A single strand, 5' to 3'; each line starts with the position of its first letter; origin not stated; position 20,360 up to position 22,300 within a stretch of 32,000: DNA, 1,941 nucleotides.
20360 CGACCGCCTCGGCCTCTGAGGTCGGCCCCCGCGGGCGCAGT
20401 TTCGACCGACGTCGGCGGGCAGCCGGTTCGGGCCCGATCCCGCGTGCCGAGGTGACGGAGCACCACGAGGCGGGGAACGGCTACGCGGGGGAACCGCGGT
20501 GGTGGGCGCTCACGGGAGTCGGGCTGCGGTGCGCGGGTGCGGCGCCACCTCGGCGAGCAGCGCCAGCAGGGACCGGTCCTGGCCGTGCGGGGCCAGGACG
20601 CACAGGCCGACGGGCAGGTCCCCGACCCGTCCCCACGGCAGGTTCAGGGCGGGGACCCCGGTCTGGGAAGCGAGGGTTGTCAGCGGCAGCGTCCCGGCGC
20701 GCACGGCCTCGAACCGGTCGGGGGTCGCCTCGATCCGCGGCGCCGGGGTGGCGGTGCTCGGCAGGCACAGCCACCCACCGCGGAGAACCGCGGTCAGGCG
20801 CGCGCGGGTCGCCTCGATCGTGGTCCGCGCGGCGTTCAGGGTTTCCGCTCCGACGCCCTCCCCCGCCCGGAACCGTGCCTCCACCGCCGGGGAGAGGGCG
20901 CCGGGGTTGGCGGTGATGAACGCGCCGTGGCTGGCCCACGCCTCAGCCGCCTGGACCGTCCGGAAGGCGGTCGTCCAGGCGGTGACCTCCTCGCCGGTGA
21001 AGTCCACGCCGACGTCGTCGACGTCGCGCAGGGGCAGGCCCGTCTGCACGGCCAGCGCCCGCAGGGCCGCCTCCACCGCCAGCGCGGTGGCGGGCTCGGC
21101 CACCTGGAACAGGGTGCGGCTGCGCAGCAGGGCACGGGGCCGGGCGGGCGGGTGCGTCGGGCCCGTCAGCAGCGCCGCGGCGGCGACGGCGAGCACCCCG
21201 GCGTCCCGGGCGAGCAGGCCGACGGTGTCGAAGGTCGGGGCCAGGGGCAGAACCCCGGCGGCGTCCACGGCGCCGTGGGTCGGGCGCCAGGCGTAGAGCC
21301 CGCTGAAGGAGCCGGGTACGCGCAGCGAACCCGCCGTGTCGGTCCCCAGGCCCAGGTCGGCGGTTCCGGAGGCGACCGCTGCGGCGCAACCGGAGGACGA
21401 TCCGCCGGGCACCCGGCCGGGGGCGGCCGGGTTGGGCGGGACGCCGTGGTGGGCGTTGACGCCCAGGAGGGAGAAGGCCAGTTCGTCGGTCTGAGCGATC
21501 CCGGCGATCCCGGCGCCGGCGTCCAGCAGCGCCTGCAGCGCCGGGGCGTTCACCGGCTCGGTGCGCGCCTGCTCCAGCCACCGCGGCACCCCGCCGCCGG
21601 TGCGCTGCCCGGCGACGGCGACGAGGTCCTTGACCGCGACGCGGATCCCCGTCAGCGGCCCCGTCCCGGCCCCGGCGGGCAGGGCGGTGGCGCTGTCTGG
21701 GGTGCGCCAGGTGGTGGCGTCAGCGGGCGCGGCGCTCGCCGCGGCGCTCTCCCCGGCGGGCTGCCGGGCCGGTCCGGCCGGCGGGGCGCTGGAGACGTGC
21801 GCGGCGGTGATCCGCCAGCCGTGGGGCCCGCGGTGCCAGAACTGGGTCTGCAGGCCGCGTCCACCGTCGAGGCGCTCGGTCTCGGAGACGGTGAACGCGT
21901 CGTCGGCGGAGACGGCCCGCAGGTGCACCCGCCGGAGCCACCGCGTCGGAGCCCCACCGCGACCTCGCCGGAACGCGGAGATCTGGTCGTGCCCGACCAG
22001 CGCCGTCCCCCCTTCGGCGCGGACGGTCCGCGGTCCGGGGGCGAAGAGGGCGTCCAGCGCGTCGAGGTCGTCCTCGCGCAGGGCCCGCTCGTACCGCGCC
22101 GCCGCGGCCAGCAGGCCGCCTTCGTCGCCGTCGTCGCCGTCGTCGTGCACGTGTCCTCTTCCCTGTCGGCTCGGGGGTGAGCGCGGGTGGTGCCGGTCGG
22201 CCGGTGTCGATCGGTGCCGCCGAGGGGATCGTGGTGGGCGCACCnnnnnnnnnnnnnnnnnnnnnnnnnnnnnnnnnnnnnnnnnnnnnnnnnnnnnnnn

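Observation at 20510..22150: AtzH-like (DUF3225) domain fused to an amidase-signature enzyme at the end of a purine/ureide operon: candidate oxalurate-type amidohydrolase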

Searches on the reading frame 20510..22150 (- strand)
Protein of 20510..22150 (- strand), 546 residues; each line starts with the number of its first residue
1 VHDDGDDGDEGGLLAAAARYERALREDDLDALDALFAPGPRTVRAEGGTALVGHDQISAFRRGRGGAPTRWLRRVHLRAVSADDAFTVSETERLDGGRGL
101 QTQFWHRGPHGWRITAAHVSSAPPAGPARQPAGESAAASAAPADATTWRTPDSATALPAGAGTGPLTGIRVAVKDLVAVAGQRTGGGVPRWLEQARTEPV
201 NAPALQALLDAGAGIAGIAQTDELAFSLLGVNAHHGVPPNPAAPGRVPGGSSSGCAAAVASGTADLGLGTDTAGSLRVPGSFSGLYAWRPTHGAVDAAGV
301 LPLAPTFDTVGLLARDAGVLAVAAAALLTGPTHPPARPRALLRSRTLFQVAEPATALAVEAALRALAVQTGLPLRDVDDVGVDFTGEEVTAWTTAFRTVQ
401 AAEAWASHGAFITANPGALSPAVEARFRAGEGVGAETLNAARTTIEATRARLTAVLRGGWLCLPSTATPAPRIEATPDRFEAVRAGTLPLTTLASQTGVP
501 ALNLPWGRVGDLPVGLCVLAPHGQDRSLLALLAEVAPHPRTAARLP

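Call 18: find_homologous_proteins(query=window:20510-22150:-)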
Query window:20510-22150:- (546 aa): 2400 proteins with E <= 0.001 among 8000 candidates; the best 120 are listed. Only proteins of 300 to 956 residues were searched: fused or split forms outside these lengths cannot appear, so this answer is no evidence that the protein stands alone or is whole; lengths 'longer' or 'shorter' looks for them.
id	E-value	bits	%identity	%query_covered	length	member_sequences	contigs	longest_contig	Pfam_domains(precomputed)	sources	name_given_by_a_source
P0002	0.0e+0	1118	97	100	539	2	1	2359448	PF01425.27,PF11533.16,PF14534.13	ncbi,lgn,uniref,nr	ncbi:Asp-tRNA(Asn)/Glu-tRNA(Gln) amidotransferase A subunit family amidase [Kineococcus radiotoleran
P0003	2.1e-254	864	79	98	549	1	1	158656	PF01425.27,PF11533.16,PF14534.13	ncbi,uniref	ncbi:AtzH-like domain-containing protein [Kineococcus sp. SYSU DK002]|uniref:AtzH-like domain-contai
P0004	4.0e-234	797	76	96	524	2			PF01425.27,PF11533.16,PF14534.13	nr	nr:AtzH-like domain-containing protein [Kineococcus aurantiacus]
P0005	9.3e-222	756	72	96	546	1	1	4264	PF01425.27,PF11533.16,PF14534.13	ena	-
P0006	2.4e-220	751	70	97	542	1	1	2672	PF01425.27,PF11533.16,PF14534.13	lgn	-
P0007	2.7e-217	741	71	97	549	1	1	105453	PF01425.27,PF11533.16,PF14534.13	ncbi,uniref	ncbi:AtzH-like domain-containing protein [Kineococcus sp. SYSU DK006]|uniref:AtzH-like domain-contai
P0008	3.5e-217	741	70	95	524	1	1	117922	PF01425.27,PF11533.16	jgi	jgi:Asp-tRNA(Asn)/Glu-tRNA(Gln) amidotransferase A subunit family amidase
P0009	5.4e-216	737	71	94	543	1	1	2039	PF01425.27,PF11533.16,PF14534.13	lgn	-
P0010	1.2e-214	733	70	97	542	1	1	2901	PF01425.27,PF11533.16,PF14534.13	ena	-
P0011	1.1e-212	726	69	97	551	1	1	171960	PF01425.27,PF11533.16,PF14534.13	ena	-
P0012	1.3e-212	726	69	95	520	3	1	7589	PF01425.27,PF11533.16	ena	-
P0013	2.5e-210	718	68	97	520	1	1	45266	PF01425.27,PF11533.16,PF14534.13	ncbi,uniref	ncbi:AtzH-like domain-containing protein [Kineococcus sp. SYSU DK003]|uniref:AtzH-like domain-contai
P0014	5.9e-210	717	69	95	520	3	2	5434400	PF01425.27,PF11533.16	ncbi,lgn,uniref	ncbi:DUF3225 domain-containing protein [Kineococcus sp. NBC_00420]|uniref:AtzH-like domain-containin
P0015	1.3e-208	713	68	99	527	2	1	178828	PF01425.27,PF11533.16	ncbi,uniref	ncbi:AtzH-like domain-containing protein [Kineococcus arenarius]|uniref:AtzH-like domain-containing 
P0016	3.6e-208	711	68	98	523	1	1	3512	PF01425.27,PF11533.16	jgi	jgi:amidase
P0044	2.3e-143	497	54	96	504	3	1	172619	PF01425.27,PF11533.16,PF14534.13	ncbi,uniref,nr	ncbi:Asp-tRNA(Asn)/Glu-tRNA(Gln) amidotransferase A subunit family amidase [Kribbella antiqua]|unire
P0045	1.5e-141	491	54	96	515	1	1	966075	PF01425.27,PF11533.16,PF14534.13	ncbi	ncbi:AtzH-like domain-containing protein [Flindersiella endophytica]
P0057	6.2e-135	469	53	96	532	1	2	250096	PF01425.27,PF11533.16,PF14534.13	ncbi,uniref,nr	ncbi:AtzH-like domain-containing protein [Dactylosporangium sucinum]|uniref:Amidase domain-containin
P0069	5.7e-131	456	50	95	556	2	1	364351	PF01425.27,PF11533.16,PF14534.13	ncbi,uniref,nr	ncbi:hypothetical protein B7R22_02760 [Subtercola boreus]|uniref:Amidase domain-containing protein n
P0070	4.7e-130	453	52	96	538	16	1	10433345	PF01425.27,PF11533.16,PF14534.13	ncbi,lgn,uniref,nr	ncbi:amidase [Streptomyces sp. NBC_01445]|uniref:amidase n=1 Tax=Streptomyces sp. NBC_01445 TaxID=29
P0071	8.1e-130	453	51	95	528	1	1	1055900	PF01425.27,PF11533.16,PF14534.13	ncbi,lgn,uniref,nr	ncbi:Asp-tRNAAsn/Glu-tRNAGln amidotransferase A subunit [Sanguibacter gelidistatuariae]|uniref:Asp-t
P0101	8.2e-124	433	50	96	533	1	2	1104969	PF01425.27,PF11533.16,PF14534.13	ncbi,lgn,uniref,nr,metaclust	ncbi:AtzH-like domain-containing protein [Nocardia mexicana]|uniref:Asp-tRNA(Asn)/Glu-tRNA(Gln) amid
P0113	6.6e-122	426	50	92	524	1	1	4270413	PF01425.27,PF11533.16,PF14534.13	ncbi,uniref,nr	ncbi:AtzH-like domain-containing protein [Ruania halotolerans]|uniref:AtzH-like domain-containing pr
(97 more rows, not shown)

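Call 23: find_encoding_contigs(protein=P0044, flank=10000, max_places=2)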
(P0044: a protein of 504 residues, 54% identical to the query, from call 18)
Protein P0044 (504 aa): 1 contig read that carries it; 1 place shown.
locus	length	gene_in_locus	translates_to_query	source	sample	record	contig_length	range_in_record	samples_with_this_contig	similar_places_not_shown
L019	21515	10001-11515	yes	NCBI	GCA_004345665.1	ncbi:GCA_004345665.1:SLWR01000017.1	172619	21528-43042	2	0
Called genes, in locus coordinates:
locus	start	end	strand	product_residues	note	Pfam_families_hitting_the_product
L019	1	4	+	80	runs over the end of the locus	-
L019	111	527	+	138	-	PF00589:Phage_integrase (weak)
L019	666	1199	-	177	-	PF07823:CPDase, PF13563:2_5_RNA_ligase2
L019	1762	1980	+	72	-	-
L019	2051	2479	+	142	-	PF00190:Cupin_1 (weak), PF12852:Cupin_6 (weak), PF07883:Cupin_2, PF02311:AraC_binding (weak)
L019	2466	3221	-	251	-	PF02633:Creatininase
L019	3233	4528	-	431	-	PF01565:FAD_binding_4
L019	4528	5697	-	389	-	-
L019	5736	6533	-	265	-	PF00528:BPD_transp_1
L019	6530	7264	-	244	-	PF00005:ABC_tran, PF13191:AAA_16 (weak)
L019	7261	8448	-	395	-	PF01979:Amidohydro_1, PF07969:Amidohydro_3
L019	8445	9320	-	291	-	PF00753:Lactamase_B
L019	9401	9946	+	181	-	PF13560:HTH_31, PF01381:HTH_3, PF07883:Cupin_2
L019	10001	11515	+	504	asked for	PF11533:AtzH-like, PF14534:DUF4440, PF01425:Amidase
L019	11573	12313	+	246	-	PF00857:Isochorismatase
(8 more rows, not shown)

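Call 24: find_encoding_contigs(protein=P0070, flank=10000, max_places=2)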
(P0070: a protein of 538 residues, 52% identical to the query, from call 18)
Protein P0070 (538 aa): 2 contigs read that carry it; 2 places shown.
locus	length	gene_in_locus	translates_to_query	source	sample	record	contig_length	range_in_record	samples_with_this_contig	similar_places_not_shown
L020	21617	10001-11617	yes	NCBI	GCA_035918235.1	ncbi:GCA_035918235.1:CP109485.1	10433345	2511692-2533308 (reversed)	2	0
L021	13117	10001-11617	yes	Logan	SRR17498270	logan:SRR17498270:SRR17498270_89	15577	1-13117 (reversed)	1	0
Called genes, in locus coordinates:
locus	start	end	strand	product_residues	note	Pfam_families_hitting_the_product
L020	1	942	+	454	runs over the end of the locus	PF00860:Xan_ur_permease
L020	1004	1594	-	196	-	PF12844:HTH_19, PF13443:HTH_26 (weak), PF13560:HTH_31, PF01381:HTH_3, PF07883:Cupin_2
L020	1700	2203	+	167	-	PF01613:Flavin_Reduct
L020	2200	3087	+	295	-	PF00753:Lactamase_B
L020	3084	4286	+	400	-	PF07969:Amidohydro_3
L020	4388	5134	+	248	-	PF00005:ABC_tran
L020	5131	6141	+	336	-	PF00528:BPD_transp_1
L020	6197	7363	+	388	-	-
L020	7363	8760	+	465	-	PF01565:FAD_binding_4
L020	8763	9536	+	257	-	PF02633:Creatininase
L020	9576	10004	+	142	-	PF05899:Cupin_3 (faint), PF12852:Cupin_6 (faint), PF00190:Cupin_1, PF07883:Cupin_2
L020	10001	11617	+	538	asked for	PF11533:AtzH-like, PF14534:DUF4440 (weak), PF01425:Amidase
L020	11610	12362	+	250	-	PF00857:Isochorismatase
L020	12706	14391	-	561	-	PF12706:Lactamase_B_2, PF00753:Lactamase_B, PF22505:RNase_J_b_CASP, PF07521:RMMBL, PF17770:RNase_J_C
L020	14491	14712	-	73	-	PF13006:Nterm_IS4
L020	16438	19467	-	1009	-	PF22907:Ams1-like_1st, PF01074:Glyco_hydro_38N, PF09261:Alpha-mann_mid, PF07748:Glyco_hydro_38C, PF17677:Glyco_hydro38C2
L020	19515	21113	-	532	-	PF00496:SBP_bac_5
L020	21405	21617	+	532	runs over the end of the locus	PF00496:SBP_bac_5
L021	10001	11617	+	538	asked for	PF11533:AtzH-like, PF14534:DUF4440 (weak), PF01425:Amidase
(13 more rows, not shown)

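Call 25: find_encoding_contigs(protein=P0101, flank=10000, max_places=2)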
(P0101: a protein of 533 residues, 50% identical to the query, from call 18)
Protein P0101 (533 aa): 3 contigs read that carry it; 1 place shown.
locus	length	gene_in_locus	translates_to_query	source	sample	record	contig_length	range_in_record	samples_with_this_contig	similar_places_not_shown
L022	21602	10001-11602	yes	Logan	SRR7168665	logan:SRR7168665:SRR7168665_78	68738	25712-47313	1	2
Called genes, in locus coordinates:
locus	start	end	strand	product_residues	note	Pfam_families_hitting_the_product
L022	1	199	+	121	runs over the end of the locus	-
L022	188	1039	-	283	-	PF00561:Abhydrolase_1, PF12697:Abhydrolase_6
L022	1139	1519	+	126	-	PF01638:HxlR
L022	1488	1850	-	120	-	PF01638:HxlR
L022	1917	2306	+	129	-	-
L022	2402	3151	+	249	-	PF00376:MerR (weak), PF13411:MerR_1, PF28507:Rv1828_C (faint)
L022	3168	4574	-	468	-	PF00206:Lyase_1, PF10415:FumaraseC_C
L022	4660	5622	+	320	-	PF00296:Bac_luciferase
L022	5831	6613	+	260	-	PF00392:GntR, PF07702:UTRA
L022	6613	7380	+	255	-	PF01925:TauE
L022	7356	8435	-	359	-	PF03069:FmdA_AmdA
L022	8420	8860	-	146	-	PF05899:Cupin_3 (faint), PF12852:Cupin_6 (faint), PF02311:AraC_binding (weak), PF07883:Cupin_2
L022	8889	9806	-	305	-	PF00753:Lactamase_B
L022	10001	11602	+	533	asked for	PF11533:AtzH-like, PF14534:DUF4440 (weak), PF01425:Amidase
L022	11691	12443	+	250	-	PF00857:Isochorismatase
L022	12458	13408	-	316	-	PF22290:DmmA-like_N, PF00175:NAD_binding_1 (weak), PF00111:Fer2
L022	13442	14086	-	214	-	PF12844:HTH_19 (weak), PF13560:HTH_31, PF01381:HTH_3, PF07883:Cupin_2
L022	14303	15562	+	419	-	PF01979:Amidohydro_1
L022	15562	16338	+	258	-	PF00005:ABC_tran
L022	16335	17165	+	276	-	PF00528:BPD_transp_1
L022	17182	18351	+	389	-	-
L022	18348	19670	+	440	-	PF01565:FAD_binding_4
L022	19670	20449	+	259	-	PF02633:Creatininase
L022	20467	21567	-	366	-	PF01636:APH (weak)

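Call 26: find_encoding_contigs(protein=P0071, flank=10000, max_places=2)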
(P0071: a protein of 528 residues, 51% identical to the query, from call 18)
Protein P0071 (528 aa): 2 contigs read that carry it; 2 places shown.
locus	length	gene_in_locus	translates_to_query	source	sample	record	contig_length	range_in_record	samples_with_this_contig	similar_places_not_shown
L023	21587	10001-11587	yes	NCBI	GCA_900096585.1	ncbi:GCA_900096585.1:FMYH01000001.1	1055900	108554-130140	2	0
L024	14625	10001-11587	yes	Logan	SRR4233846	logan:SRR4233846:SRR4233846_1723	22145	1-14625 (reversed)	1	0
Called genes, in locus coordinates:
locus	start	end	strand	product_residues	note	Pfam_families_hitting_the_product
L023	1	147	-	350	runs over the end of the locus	PF00753:Lactamase_B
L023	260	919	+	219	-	PF01381:HTH_3, PF13560:HTH_31, PF07883:Cupin_2 (weak)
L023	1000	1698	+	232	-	PF01243:PNPOx_N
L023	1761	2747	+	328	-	PF18085:Mak_N_cap, PF00903:Glyoxalase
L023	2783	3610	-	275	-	PF00440:TetR_N, PF02909:TetR_C_1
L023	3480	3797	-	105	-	PF26541:MafI2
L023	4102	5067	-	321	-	PF01073:3Beta_HSD, PF01370:Epimerase, PF02719:Polysacc_synt_2 (faint), PF04321:RmlD_sub_bind, PF13460:NAD_binding_10, PF16363:GDP_Man_Dehyd, PF07993:NAD_binding_4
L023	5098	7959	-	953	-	PF00561:Abhydrolase_1, PF12146:Hydrolase_4, PF00501:AMP-binding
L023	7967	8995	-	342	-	PF00108:Thiolase_N (weak), PF08545:ACP_syn_III, PF08541:ACP_syn_III_C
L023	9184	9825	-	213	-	PF00392:GntR, PF07729:FCD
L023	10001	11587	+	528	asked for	PF11533:AtzH-like, PF14534:DUF4440, PF01425:Amidase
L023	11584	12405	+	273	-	PF00857:Isochorismatase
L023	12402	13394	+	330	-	PF13593:SBF_like, PF01758:SBF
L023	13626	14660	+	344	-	-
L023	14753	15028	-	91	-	PF00708:Acylphosphatase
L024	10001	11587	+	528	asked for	PF11533:AtzH-like, PF14534:DUF4440, PF01425:Amidase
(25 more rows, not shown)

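Call 27: find_encoding_contigs(protein=P0069, flank=10000, max_places=2)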
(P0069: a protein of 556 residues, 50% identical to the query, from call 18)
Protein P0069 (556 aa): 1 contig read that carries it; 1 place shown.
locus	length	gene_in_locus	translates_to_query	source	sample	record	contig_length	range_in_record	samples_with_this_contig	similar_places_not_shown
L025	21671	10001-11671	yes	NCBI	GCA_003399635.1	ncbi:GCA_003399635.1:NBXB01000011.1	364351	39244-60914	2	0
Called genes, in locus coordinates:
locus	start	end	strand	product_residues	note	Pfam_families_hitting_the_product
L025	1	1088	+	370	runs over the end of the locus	PF22544:HYDIN_VesB_CFA65-like_Ig (faint)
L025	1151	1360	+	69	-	-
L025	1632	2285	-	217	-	PF01370:Epimerase, PF05368:NmrA, PF13460:NAD_binding_10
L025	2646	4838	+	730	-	PF13500:AAA_26, PF07085:DRTGG, PF01515:PTA_PTB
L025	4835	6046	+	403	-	PF00871:Acetate_kinase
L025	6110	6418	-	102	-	PF13508:Acetyltransf_7 (weak), PF00583:Acetyltransf_1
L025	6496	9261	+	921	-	PF13177:DNA_pol3_delta2, PF00004:AAA, PF13401:AAA_22 (weak), PF22608:DNAX_ATPase_lid, PF12169:DNA_pol3_gamma3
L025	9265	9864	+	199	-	PF21176:RecR_HhH, PF02132:RecR_ZnF, PF01751:Toprim, PF13662:Toprim_4, PF21175:RecR_C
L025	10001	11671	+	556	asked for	PF11533:AtzH-like, PF14534:DUF4440 (weak), PF01425:Amidase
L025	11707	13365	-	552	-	PF01436:NHL (faint), PF08450:SGL (faint), PF10282:Lactonase (faint), PF05345:He_PIG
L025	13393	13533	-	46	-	-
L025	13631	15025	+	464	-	-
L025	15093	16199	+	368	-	PF01118:Semialdhyde_dh, PF02774:Semialdhyde_dhC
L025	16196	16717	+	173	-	PF08044:DUF1707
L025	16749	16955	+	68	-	-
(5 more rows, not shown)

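Call 28: find_encoding_contigs(protein=P0057, flank=10000, max_places=2)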
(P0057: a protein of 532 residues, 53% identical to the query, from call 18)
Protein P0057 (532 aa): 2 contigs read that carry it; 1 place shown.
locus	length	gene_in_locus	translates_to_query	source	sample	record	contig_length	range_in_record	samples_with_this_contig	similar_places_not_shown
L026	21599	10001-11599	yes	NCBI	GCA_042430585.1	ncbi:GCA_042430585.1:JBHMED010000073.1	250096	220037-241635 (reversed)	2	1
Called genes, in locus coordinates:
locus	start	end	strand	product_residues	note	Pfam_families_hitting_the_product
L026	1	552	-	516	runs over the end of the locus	PF00496:SBP_bac_5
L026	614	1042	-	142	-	-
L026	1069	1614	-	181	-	PF18631:Cucumopine_C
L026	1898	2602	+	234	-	PF01047:MarR (faint), PF09339:HTH_IclR, PF12802:MarR_2 (faint), PF01614:IclR_C (weak)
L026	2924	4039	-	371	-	PF03069:FmdA_AmdA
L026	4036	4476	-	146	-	PF12852:Cupin_6 (weak), PF05899:Cupin_3 (weak), PF02311:AraC_binding (weak), PF07883:Cupin_2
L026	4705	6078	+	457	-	PF01979:Amidohydro_1, PF07969:Amidohydro_3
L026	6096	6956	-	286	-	-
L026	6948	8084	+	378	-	PF12225:DUF5981 (weak), PF02219:MTHFR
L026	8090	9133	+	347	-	PF02126:PTE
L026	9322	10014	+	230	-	PF00392:GntR, PF07729:FCD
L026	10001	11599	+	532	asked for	PF11533:AtzH-like, PF14534:DUF4440, PF01425:Amidase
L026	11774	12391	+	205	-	PF00857:Isochorismatase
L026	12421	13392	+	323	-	PF13593:SBF_like, PF01758:SBF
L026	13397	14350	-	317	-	PF01048:PNP_UDP_1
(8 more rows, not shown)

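Call 29: find_encoding_contigs(protein=P0113, flank=10000, max_places=2)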
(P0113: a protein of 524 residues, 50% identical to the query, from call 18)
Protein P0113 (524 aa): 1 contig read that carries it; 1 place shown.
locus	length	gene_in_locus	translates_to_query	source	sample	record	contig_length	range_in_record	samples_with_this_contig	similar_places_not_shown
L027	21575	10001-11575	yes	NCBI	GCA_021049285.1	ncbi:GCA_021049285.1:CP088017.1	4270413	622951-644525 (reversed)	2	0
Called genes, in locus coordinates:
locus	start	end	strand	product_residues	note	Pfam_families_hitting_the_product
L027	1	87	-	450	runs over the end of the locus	PF01565:FAD_binding_4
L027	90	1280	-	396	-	-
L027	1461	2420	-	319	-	PF00528:BPD_transp_1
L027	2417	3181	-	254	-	PF00005:ABC_tran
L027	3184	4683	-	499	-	PF01979:Amidohydro_1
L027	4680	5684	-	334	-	PF00753:Lactamase_B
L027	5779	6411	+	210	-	PF13560:HTH_31, PF01381:HTH_3, PF12844:HTH_19 (weak), PF07883:Cupin_2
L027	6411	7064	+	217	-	PF01243:PNPOx_N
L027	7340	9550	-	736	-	PF02720:DUF222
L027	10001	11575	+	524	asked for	PF11533:AtzH-like, PF14534:DUF4440, PF01425:Amidase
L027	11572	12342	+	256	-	PF00857:Isochorismatase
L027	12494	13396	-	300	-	PF08450:SGL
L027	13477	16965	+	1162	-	PF04257:RecC_N, PF27451:RecC_4th, PF17946:RecC_C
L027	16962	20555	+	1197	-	PF00580:UvrD-helicase, PF13245:AAA_19, PF13604:AAA_30 (faint), PF13361:UvrD_C, PF13538:UvrD_C_2 (faint)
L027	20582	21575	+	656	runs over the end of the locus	PF21185:RecD_N, PF00580:UvrD-helicase (faint), PF13086:AAA_11 (weak), PF13245:AAA_19, PF13401:AAA_22 (weak), PF13604:AAA_30, PF05127:NAT10_TcmA_helicase, PF13538:UvrD_C_2, +1 more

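Call 30: find_encoding_contigs(protein=P0045, flank=10000, max_places=2)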
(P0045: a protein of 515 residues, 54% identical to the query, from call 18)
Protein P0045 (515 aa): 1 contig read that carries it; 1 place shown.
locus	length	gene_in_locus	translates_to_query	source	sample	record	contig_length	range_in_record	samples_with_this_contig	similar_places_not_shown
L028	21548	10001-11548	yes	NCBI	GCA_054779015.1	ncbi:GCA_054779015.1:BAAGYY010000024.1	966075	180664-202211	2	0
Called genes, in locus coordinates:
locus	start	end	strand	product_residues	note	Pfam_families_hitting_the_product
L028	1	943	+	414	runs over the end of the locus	PF05977:MFS_3, PF07690:MFS_1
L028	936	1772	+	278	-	-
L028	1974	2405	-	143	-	PF12852:Cupin_6 (weak), PF07883:Cupin_2, PF02311:AraC_binding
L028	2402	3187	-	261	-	PF02633:Creatininase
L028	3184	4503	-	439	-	PF01565:FAD_binding_4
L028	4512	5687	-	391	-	-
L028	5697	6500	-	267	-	PF00528:BPD_transp_1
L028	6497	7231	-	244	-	PF00005:ABC_tran, PF13191:AAA_16 (weak)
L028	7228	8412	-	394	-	PF01979:Amidohydro_1, PF07969:Amidohydro_3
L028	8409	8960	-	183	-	PF00753:Lactamase_B (weak)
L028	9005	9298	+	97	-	-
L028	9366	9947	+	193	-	PF13560:HTH_31, PF01381:HTH_3, PF07883:Cupin_2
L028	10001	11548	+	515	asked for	PF11533:AtzH-like, PF14534:DUF4440 (weak), PF01425:Amidase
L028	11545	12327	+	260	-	PF00857:Isochorismatase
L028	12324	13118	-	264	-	-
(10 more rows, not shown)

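Call 49: search_protein_families(library=ncbifam, proteins=[L020:11610-12362:+, L020:8763-9536:+, L020:7363-8760:+, L020:3084-4286:+, L020:2200-3087:+, L020:9576-10004:+, L022:7356-8435:-, L020:6197-7363:+], max_evalue=1e-8)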
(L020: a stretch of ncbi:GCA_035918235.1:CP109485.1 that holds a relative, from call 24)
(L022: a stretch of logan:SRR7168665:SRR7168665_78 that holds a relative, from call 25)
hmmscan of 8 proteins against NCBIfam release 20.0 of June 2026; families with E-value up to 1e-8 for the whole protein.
L020:11610-12362:+ (250 aa): 3 families
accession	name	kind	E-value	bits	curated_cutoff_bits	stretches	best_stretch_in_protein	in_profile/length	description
NF050097.1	BiurAmidohydBiuH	equivalog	6.5e-35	120.6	370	1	42-229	14-198/221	biuret amidohydrolase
TIGR03614.1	RutB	equivalog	8.2e-34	117.2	377.95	1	33-249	2-218/226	pyrimidine utilization protein B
NF008623.0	PRK11609.1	equivalog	5.8e-10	39.3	174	0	169-216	130-177/213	bifunctional nicotinamidase/pyrazinamidase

L020:8763-9536:+ (257 aa): 2 families
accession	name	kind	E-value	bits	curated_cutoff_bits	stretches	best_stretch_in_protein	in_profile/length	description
TIGR03964.1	mycofact_creat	equivalog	8.8e-35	120.3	172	1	15-249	7-219/228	mycofactocin biosynthesis peptidyl-dipeptidase MftE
TIGR04448.1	creatininase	equivalog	1.1e-24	87.4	235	1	19-123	13-118/246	creatininase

L020:7363-8760:+ (465 aa): 1 family
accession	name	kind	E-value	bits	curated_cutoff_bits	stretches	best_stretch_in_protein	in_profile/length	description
NF008408.0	PRK11230.1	equivalog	2.2e-10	39.6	897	1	89-277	58-255/499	glycolate oxidase subunit GlcD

L020:3084-4286:+ (400 aa): 6 families
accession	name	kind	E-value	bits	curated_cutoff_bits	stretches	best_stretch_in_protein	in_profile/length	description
NF005759.0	PRK07583.1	equivalog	6.2e-56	189.9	403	1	18-392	40-423/438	cytosine deaminase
NF005748.0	PRK07572.1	subfamily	2.3e-50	171.9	438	1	5-395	3-405/426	cytosine deaminase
NF004636.0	PRK05985.1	subfamily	6.3e-50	170.1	408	1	3-393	2-391/398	amidohydrolase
NF006685.0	PRK09230.1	subfamily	3e-40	138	483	1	10-395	10-409/426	cytosine deaminase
NF005312.0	PRK06846.1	subfamily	4.9e-23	81.7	447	1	15-391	29-406/412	amidohydrolase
NF005365.0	PRK06886.1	equivalog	2.6e-16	59.6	340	1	58-349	26-324/327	hypothetical protein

L020:2200-3087:+ (295 aa): 6 families
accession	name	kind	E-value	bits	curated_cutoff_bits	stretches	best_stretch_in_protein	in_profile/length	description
TIGR03413.1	GSH_gloB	equivalog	3.9e-12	46.1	200.8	0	155-233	83-160/248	hydroxyacylglutathione hydrolase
TIGR04559.1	SoxH_rel_PQQ_2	hypoth_equivalog_domain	7.8e-12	45.2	280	0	150-237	127-213/283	quinoprotein relay system zinc metallohydrolase 2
NF012229.1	bla_class_B_core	domain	5e-10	39.7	100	0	27-187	17-137/139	metallo-beta-lactamase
NF053820.1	MBLfold_Strvi7410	exception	8.1e-10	38.6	525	1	43-203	53-211/343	Strvi_7410 family MBL fold metallo-hydrolase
TIGR04558.1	SoxH_rel_PQQ_1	hypoth_equivalog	5.6e-09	35.5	300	0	152-241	131-218/285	quinoprotein relay system zinc metallohydrolase 1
NF033105.1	bla_subclass_B3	equivalog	8.6e-09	35.1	240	0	148-183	115-150/257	subclass B3 metallo-beta-lactamase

L020:9576-10004:+ (142 aa): 0 families

L022:7356-8435:- (359 aa): 1 family
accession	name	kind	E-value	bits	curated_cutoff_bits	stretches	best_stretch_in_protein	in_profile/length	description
NF045496.1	FormamaseFmdA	equivalog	2.3e-17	62.9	500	1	195-252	211-269/407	formamidase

L020:6197-7363:+ (388 aa): 0 families
